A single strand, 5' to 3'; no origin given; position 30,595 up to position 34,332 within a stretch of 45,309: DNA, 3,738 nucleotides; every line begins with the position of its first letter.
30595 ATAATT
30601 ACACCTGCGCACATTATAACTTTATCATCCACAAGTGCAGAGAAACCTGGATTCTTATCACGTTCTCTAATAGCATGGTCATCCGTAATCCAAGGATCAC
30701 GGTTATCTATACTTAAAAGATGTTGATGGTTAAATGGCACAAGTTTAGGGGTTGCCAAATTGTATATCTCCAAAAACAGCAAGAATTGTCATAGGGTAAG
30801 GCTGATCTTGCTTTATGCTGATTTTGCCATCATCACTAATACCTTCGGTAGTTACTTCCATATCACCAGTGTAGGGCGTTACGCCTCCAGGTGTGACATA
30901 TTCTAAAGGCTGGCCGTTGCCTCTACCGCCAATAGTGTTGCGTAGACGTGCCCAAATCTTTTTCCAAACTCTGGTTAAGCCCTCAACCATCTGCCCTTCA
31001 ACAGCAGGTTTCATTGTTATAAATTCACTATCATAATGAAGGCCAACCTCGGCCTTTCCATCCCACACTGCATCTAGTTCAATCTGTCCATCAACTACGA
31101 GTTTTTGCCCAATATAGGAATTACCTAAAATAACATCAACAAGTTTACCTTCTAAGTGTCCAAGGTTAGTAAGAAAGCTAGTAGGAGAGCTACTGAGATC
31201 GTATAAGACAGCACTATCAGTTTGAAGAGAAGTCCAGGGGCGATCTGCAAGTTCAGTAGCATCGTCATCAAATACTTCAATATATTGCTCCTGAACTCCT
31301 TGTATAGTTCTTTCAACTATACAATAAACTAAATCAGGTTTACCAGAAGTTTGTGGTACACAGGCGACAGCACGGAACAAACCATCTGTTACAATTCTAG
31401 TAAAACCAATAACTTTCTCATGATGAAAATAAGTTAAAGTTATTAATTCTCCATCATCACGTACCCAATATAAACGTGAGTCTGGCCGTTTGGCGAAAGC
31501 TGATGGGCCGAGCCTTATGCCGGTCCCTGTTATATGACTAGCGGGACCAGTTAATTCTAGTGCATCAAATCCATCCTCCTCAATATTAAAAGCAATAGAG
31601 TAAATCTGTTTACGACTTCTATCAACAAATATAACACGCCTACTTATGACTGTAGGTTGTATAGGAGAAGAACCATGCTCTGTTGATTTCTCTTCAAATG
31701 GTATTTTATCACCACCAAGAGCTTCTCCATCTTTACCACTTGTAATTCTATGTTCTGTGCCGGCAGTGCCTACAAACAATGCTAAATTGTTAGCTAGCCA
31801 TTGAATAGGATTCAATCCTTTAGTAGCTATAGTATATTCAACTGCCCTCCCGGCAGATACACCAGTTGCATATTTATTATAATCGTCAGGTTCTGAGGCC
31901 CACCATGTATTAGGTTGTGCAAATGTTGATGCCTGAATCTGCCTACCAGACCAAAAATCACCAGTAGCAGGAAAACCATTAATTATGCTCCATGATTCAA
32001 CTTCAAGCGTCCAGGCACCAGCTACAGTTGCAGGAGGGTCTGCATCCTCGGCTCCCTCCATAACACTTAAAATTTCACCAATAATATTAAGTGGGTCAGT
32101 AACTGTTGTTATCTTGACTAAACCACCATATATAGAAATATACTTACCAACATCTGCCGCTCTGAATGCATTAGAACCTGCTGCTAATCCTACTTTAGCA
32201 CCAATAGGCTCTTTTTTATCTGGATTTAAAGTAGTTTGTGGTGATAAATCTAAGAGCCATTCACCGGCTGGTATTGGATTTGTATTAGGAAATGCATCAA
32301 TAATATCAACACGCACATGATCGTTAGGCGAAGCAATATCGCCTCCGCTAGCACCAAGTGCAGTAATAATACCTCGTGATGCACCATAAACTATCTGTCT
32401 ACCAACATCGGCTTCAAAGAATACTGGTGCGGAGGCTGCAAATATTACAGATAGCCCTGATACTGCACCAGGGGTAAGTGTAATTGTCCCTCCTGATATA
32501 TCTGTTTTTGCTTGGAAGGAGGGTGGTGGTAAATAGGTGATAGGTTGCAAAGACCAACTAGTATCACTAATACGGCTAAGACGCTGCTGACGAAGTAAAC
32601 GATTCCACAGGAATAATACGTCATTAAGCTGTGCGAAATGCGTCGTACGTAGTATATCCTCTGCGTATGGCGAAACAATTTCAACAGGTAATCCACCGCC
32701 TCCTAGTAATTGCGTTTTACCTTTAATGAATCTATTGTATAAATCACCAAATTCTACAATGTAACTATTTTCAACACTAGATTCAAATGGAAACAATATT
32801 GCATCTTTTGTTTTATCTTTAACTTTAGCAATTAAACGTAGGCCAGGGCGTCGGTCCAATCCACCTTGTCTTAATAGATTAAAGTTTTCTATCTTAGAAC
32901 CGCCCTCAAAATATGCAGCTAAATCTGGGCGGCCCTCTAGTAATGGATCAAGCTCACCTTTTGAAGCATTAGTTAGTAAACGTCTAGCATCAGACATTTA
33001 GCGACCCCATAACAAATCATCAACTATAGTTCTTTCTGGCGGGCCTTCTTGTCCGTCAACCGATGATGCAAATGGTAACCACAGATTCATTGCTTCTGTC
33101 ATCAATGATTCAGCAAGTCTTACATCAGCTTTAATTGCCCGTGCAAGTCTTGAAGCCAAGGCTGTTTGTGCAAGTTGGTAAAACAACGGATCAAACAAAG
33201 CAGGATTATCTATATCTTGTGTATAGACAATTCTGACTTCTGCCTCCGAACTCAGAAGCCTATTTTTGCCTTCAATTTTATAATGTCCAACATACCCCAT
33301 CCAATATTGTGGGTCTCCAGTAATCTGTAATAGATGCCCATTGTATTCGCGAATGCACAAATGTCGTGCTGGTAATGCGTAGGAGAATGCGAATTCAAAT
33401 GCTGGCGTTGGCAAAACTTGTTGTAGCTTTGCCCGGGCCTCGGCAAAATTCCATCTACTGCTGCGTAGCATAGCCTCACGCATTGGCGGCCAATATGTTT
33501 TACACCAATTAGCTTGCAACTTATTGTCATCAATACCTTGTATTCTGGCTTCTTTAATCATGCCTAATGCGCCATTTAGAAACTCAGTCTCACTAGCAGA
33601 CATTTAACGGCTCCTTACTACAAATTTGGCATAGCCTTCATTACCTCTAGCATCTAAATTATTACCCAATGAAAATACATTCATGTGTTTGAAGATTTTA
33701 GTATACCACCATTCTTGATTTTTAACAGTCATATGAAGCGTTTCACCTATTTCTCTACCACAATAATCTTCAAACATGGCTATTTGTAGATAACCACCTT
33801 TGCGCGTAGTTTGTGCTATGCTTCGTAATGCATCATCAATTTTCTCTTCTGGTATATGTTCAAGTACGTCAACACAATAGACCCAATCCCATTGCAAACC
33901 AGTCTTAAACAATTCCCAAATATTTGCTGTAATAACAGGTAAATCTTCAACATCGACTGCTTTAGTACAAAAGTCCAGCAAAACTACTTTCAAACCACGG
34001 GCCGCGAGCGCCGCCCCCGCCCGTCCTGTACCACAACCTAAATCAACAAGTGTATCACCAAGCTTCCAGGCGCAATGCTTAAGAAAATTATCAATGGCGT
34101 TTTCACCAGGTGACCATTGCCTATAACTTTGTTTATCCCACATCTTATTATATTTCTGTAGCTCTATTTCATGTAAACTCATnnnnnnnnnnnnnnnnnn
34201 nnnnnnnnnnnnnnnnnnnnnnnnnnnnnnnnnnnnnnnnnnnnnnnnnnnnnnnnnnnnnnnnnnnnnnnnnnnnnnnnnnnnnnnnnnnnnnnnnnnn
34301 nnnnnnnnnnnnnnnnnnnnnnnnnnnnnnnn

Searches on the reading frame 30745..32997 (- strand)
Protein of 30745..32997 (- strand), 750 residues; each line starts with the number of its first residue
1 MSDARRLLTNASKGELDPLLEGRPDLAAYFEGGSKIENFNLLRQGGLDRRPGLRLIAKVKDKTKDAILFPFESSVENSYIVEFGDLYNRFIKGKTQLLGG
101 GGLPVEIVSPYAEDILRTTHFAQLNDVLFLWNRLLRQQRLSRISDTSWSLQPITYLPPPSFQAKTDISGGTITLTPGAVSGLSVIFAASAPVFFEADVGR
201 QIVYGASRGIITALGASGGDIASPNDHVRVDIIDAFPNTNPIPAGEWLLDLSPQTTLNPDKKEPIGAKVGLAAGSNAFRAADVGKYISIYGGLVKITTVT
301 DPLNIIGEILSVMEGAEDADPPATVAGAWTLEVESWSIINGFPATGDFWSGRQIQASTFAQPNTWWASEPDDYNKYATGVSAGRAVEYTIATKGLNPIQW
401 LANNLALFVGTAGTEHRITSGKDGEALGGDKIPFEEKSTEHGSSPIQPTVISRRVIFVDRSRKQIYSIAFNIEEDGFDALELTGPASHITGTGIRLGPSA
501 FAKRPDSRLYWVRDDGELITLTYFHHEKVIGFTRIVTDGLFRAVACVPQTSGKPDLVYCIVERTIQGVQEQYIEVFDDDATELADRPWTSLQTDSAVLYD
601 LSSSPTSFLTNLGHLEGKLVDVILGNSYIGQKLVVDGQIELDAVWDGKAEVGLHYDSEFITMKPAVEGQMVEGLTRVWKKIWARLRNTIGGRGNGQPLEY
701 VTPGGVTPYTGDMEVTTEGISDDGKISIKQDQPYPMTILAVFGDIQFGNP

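Call 79: search_protein_families(library=phrogs, max_evalue=0.00001, proteins=[window:30745-32997:-])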
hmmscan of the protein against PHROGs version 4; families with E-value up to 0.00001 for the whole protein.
window:30745-32997:- (750 aa): 4 families
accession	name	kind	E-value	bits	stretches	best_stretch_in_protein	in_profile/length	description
phrog_376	-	tail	9.3e-128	428.6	1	6-748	6-710/712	tail protein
phrog_15566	-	tail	1.1e-53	183.6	2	326-600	31-299/552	tail protein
phrog_20269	-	unknown function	8.1e-25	88.6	1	12-199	11-195/374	-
phrog_30010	-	unknown function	2.7e-15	57.1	1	462-577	188-300/517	-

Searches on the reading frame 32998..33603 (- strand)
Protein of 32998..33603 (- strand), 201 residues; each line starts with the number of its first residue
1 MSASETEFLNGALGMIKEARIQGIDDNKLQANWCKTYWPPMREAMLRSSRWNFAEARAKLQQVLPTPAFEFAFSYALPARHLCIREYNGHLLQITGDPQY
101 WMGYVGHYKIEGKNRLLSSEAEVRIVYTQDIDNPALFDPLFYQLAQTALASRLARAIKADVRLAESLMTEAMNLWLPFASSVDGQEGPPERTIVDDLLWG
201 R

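Call 79: search_protein_families(library=phrogs, max_evalue=0.00001, proteins=[window:32998-33603:-])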
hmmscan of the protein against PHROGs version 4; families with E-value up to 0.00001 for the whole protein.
window:32998-33603:- (201 aa): 1 family
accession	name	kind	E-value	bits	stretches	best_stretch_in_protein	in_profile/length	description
phrog_394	-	tail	1e-34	120.7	1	3-198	2-185/190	tail protein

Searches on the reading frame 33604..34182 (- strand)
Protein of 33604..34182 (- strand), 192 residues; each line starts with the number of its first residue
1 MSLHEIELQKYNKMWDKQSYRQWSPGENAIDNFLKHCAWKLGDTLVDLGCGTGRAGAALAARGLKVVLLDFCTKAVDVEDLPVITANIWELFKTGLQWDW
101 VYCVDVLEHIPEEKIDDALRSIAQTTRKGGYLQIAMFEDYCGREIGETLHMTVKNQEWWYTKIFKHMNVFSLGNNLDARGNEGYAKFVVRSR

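Call 79: search_protein_families(library=phrogs, max_evalue=0.00001, proteins=[window:33604-34182:-])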
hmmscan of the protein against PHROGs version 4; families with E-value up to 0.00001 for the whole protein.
window:33604-34182:- (192 aa): 3 families
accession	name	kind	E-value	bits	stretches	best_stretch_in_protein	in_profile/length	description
phrog_24759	-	other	7.7e-10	39.9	1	20-167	35-183/204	methyltransferase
phrog_27380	-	other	8.6e-09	36.3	1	35-164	86-230/285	methyltransferase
phrog_4752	-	other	2.5e-08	34.5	1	36-133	46-157/241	tRNA methyltransferase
